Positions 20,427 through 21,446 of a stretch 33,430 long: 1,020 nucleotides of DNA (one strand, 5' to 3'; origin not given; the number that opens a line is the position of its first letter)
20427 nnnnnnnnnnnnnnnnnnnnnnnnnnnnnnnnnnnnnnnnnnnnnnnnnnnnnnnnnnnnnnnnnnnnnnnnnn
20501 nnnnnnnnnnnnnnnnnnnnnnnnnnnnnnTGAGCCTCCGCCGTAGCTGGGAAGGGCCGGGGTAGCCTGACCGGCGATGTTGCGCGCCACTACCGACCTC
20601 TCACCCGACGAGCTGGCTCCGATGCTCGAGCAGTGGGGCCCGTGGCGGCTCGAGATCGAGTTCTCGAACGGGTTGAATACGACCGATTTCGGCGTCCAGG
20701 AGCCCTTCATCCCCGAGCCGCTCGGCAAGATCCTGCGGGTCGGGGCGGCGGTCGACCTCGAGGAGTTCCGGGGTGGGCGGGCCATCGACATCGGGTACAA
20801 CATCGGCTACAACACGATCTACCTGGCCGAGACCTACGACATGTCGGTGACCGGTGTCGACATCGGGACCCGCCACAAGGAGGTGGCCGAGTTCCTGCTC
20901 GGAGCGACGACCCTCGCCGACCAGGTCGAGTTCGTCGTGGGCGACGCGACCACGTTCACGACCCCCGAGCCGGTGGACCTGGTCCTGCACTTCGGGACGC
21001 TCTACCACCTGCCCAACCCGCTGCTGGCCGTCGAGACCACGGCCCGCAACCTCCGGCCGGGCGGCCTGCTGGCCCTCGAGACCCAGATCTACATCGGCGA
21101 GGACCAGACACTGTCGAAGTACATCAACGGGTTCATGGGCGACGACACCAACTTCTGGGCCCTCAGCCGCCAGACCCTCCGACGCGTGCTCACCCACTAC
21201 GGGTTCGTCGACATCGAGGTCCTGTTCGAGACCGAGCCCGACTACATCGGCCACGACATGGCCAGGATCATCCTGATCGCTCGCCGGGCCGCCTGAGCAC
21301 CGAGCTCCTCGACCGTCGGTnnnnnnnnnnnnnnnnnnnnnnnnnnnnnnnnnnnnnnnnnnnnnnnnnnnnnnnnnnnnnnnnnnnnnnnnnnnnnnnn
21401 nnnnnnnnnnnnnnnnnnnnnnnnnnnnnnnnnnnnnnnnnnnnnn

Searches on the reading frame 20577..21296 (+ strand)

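Call 12: search_protein_families(library=pfam, proteins=[window:20577-21296:+], max_evalue=0.001)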
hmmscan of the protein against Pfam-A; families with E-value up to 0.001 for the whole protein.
window:20577-21296:+ (239 aa): 7 families
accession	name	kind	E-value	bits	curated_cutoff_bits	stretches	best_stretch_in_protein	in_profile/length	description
PF13489.12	Methyltransf_23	-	1e-13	51.8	27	1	63-214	20-163/164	Methyltransferase domain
PF08241.18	Methyltransf_11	-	2.8e-12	47.6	21.2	1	71-166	2-94/95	Methyltransferase domain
PF13649.12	Methyltransf_25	-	6.2e-11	43.3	27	1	70-163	2-97/97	Methyltransferase domain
PF08242.18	Methyltransf_12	-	1.4e-08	35.8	30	1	70-165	1-98/98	Methyltransferase domain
PF08003.17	Methyltransf_9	-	5.9e-08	32.5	23.8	1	61-217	111-267/315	Protein of unknown function (DUF1698)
PF13847.12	Methyltransf_31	-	1.1e-07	32.1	27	1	66-169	4-111/145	Methyltransferase domain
PF02353.26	CMAS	-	0.00013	21.8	27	1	65-181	62-178/273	Mycolic acid cyclopropane synthetase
